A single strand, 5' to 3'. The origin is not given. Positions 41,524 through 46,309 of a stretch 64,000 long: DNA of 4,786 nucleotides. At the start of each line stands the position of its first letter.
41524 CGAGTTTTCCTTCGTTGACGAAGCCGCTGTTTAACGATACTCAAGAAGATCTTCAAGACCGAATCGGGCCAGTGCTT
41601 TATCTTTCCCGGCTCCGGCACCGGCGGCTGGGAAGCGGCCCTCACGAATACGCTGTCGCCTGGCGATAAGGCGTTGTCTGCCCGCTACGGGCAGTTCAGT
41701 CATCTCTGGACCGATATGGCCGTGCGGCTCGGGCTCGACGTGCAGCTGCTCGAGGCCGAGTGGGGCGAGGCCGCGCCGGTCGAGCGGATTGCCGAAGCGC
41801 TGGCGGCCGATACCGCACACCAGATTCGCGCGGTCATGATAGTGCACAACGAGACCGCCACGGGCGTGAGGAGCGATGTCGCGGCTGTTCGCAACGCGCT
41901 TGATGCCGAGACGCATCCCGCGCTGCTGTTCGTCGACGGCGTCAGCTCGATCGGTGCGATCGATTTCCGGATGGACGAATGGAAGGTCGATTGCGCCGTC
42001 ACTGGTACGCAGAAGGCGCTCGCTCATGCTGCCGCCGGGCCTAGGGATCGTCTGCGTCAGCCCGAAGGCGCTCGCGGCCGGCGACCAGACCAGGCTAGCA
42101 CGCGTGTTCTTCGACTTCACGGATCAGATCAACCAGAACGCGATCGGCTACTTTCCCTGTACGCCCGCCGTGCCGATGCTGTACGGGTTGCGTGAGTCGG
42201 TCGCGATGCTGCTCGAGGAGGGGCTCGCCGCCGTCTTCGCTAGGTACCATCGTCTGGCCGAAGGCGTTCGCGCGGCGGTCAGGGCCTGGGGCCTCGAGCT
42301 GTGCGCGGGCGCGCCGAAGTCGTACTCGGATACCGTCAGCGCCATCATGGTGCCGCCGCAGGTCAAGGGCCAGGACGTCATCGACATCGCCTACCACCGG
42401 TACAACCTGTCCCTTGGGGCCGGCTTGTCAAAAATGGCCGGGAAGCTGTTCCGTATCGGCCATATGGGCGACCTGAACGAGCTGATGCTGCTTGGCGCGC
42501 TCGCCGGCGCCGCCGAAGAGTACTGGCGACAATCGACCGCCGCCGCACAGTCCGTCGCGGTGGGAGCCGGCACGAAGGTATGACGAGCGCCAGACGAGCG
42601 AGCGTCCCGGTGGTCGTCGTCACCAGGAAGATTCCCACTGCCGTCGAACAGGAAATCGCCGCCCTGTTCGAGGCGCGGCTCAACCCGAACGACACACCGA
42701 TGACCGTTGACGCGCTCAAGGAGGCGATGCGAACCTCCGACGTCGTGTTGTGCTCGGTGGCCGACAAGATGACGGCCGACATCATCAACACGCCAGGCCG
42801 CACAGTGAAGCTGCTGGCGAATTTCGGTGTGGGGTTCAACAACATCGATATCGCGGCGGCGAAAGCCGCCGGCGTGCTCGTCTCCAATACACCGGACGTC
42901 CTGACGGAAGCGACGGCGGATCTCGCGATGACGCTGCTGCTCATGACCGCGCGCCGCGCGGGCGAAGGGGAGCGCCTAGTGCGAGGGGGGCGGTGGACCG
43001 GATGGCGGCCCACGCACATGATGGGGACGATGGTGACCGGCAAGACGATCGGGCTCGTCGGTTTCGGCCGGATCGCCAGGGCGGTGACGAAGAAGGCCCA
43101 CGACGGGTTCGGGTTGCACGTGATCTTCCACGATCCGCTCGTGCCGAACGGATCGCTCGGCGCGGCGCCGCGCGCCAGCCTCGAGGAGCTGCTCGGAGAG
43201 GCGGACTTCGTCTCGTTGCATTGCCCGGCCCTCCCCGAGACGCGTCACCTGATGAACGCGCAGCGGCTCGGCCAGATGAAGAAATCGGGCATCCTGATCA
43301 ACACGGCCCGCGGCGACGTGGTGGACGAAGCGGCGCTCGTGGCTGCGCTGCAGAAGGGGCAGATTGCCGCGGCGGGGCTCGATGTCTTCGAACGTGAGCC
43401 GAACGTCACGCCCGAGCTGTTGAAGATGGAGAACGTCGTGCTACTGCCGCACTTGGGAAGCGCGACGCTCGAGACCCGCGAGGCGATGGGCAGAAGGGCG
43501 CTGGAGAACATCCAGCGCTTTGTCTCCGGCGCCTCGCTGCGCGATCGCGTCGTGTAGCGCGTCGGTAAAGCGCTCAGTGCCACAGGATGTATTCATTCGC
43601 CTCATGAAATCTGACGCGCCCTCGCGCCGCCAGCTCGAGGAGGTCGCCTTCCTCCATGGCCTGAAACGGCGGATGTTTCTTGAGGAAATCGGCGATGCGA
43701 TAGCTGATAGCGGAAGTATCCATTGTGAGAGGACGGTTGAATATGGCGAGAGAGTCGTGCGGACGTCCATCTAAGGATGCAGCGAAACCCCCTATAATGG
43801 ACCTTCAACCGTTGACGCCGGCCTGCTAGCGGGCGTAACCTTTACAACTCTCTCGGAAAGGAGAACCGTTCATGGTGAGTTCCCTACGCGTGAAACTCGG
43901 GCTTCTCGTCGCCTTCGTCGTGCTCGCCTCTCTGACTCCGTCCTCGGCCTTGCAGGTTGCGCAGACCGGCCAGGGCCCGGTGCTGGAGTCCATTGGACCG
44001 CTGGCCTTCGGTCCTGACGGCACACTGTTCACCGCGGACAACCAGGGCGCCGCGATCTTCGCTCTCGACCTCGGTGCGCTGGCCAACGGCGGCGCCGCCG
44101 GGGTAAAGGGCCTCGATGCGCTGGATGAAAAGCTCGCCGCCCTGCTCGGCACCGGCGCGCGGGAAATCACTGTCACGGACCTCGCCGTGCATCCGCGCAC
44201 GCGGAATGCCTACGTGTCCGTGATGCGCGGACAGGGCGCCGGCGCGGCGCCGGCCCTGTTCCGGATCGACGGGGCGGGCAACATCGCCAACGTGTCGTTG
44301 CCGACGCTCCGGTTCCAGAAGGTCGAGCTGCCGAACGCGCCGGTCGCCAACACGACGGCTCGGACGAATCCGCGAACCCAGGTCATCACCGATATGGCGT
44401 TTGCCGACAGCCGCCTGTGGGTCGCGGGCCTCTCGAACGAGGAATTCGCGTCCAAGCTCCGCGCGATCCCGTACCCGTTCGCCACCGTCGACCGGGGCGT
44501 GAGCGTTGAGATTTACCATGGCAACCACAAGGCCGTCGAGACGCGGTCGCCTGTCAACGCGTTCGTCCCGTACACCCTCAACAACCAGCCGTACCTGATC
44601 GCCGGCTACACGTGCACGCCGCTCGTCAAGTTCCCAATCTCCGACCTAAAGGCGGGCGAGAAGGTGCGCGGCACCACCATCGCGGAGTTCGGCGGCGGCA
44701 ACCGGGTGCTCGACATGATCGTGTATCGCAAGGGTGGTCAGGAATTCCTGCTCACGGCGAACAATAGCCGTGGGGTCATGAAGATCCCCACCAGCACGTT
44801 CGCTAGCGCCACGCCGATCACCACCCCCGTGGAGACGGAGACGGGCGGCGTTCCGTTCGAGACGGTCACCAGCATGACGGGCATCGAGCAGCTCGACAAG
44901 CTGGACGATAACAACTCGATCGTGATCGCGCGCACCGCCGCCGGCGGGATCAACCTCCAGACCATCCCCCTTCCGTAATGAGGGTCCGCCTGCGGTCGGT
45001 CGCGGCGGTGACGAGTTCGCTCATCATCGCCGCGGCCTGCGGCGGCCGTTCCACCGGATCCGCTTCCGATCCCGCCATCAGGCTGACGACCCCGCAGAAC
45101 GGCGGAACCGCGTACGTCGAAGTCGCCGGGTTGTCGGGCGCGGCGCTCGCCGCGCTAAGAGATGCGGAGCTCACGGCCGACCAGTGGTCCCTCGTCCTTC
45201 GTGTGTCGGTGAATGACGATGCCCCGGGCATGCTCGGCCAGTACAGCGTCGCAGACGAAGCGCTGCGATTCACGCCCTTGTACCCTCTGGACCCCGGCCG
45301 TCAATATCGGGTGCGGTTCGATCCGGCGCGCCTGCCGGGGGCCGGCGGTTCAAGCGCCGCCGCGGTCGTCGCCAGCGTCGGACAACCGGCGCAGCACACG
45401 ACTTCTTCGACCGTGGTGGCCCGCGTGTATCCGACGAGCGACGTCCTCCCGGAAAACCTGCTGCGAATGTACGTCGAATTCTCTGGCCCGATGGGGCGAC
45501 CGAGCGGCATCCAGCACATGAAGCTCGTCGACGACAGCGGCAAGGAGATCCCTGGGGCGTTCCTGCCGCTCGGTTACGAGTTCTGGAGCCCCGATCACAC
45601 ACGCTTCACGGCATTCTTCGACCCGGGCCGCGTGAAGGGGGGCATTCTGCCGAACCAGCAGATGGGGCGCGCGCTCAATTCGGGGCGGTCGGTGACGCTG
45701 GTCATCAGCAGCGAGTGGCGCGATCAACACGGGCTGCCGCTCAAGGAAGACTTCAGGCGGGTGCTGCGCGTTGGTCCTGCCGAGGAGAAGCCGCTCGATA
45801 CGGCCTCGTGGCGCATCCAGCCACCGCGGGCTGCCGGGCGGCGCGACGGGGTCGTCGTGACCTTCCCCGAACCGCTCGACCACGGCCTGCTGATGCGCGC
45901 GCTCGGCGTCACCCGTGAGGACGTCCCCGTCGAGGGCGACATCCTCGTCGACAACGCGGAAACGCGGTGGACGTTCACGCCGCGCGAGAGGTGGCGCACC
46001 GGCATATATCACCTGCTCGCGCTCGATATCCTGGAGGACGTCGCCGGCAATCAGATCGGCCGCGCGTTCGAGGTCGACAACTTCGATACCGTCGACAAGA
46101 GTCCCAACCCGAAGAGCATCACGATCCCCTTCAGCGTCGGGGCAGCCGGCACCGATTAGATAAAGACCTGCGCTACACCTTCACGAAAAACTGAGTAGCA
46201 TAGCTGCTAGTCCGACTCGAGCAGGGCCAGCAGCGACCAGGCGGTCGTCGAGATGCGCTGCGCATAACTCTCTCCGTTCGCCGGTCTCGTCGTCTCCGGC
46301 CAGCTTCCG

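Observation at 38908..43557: Candidate methylotrophy island: sga, hpr-like, gck, 5-formyl-THF cyclo-ligase and ftr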

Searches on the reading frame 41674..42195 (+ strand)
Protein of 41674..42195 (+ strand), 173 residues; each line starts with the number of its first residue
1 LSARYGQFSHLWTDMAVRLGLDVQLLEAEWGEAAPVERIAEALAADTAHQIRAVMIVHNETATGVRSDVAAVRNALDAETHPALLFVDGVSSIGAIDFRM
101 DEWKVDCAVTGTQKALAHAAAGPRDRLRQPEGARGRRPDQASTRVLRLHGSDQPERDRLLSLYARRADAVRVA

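Call 3: search_protein_families(library=pfam, proteins=[window:41674-42195:+], max_evalue=0.01)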
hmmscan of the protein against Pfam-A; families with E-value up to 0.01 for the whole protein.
window:41674-42195:+ (173 aa): 1 family
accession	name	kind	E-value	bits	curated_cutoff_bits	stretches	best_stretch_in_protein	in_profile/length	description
PF00266.25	Aminotran_5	-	1.5e-10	41.1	21.5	1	11-117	104-204/371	Aminotransferase class-V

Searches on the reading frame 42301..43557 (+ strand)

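Call 3: search_protein_families(library=pfam, proteins=[window:42301-43557:+], max_evalue=0.01)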
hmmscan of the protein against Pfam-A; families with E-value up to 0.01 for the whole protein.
window:42301-43557:+ (418 aa): 2 families
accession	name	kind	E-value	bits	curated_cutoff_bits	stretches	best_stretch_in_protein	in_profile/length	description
PF02826.25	2-Hacid_dh_C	-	3.8e-60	202.7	25.1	1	210-386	1-178/178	D-isomer specific 2-hydroxyacid dehydrogenase, NAD binding domain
PF00389.36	2-Hacid_dh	-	4.5e-27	94.8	24.6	1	115-417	7-133/134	D-isomer specific 2-hydroxyacid dehydrogenase, catalytic domain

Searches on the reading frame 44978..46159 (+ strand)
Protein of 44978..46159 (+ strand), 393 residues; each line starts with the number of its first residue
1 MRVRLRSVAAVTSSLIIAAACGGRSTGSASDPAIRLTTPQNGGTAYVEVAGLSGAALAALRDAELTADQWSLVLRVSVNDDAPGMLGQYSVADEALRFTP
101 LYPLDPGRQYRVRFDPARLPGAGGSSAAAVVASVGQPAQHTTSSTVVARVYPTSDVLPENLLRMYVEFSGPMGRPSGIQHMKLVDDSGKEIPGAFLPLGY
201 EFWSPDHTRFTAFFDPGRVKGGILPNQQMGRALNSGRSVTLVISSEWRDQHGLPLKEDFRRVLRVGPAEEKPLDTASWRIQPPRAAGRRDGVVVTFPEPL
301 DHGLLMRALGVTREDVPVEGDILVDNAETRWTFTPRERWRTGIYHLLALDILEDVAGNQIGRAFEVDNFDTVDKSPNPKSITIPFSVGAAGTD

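Call 3: search_protein_families(library=pfam, proteins=[window:44978-46159:+], max_evalue=0.01)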
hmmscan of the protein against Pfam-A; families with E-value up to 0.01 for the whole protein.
window:44978-46159:+ (393 aa): 1 family
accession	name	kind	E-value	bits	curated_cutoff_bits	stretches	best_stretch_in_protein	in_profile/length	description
PF13205.12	Big_5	-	0.00022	22.3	23.6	0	32-117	5-86/105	Bacterial Ig-like domain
